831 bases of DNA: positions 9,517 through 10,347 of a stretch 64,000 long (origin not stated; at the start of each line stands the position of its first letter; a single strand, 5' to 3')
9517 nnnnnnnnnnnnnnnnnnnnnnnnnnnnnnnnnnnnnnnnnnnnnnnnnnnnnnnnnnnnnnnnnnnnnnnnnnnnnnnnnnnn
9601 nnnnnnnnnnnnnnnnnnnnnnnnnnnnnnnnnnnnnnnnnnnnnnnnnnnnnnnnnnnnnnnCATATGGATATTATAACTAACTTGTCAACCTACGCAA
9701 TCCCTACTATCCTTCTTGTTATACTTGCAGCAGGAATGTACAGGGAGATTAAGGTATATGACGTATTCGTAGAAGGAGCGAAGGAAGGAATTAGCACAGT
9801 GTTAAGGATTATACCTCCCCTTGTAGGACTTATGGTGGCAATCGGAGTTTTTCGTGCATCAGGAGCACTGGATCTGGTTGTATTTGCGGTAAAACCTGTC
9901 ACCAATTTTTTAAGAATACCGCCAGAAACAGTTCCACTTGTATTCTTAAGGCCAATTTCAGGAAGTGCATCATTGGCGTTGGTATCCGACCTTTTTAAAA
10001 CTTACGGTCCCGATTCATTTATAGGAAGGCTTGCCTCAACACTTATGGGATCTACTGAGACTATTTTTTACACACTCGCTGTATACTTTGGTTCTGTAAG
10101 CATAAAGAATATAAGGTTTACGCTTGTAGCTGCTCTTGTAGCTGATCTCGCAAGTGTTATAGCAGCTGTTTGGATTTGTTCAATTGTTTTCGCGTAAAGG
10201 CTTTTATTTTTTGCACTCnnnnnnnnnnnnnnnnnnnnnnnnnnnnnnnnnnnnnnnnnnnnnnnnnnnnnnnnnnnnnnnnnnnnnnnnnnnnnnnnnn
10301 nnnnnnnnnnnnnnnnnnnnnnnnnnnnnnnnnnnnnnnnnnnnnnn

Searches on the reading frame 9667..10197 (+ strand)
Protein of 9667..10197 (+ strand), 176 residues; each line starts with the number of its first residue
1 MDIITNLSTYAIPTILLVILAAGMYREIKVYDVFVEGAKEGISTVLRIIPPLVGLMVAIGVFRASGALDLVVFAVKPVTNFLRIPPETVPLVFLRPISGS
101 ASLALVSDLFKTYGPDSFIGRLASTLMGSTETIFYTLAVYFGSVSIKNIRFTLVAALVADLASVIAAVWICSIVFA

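Call 20: find_encoding_contigs(protein=window:9667-10197:+, flank=3000, max_places=10)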
Protein window:9667-10197:+ (176 aa): 3 contigs read that carry it; 2 places shown.
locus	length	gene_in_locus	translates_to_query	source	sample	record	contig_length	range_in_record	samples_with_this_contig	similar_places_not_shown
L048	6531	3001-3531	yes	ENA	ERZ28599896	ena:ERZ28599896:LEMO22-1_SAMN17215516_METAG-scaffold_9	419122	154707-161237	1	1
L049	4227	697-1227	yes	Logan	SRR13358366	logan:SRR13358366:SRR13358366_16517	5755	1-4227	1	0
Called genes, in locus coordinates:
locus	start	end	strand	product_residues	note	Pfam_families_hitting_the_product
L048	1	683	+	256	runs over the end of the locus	PF01135:PCMT (weak), PF02384:N6_Mtase (weak), PF05175:MTS, PF06325:PrmA, PF12847:Methyltransf_18 (weak), PF02475:TRM5-TYW2_MTfase, PF13847:Methyltransf_31, PF13649:Methyltransf_25, +3 more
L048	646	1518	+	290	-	PF00590:TP_methylase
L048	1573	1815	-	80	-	PF04014:MazE_antitoxin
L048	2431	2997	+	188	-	PF07670:Gate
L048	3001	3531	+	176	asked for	PF07670:Gate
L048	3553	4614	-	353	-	PF10776:DUF2600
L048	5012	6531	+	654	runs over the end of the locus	PF00133:tRNA-synt_1, PF01406:tRNA-synt_1e, PF09334:tRNA-synt_1g, PF00133:tRNA-synt_1, PF08264:Anticodon_1, PF19303:Anticodon_3, PF01588:tRNA_bind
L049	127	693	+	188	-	PF07670:Gate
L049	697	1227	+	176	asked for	PF07670:Gate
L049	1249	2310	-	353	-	PF10776:DUF2600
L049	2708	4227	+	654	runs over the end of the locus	PF00133:tRNA-synt_1, PF01406:tRNA-synt_1e, PF09334:tRNA-synt_1g, PF00133:tRNA-synt_1, PF08264:Anticodon_1, PF19303:Anticodon_3, PF01588:tRNA_bind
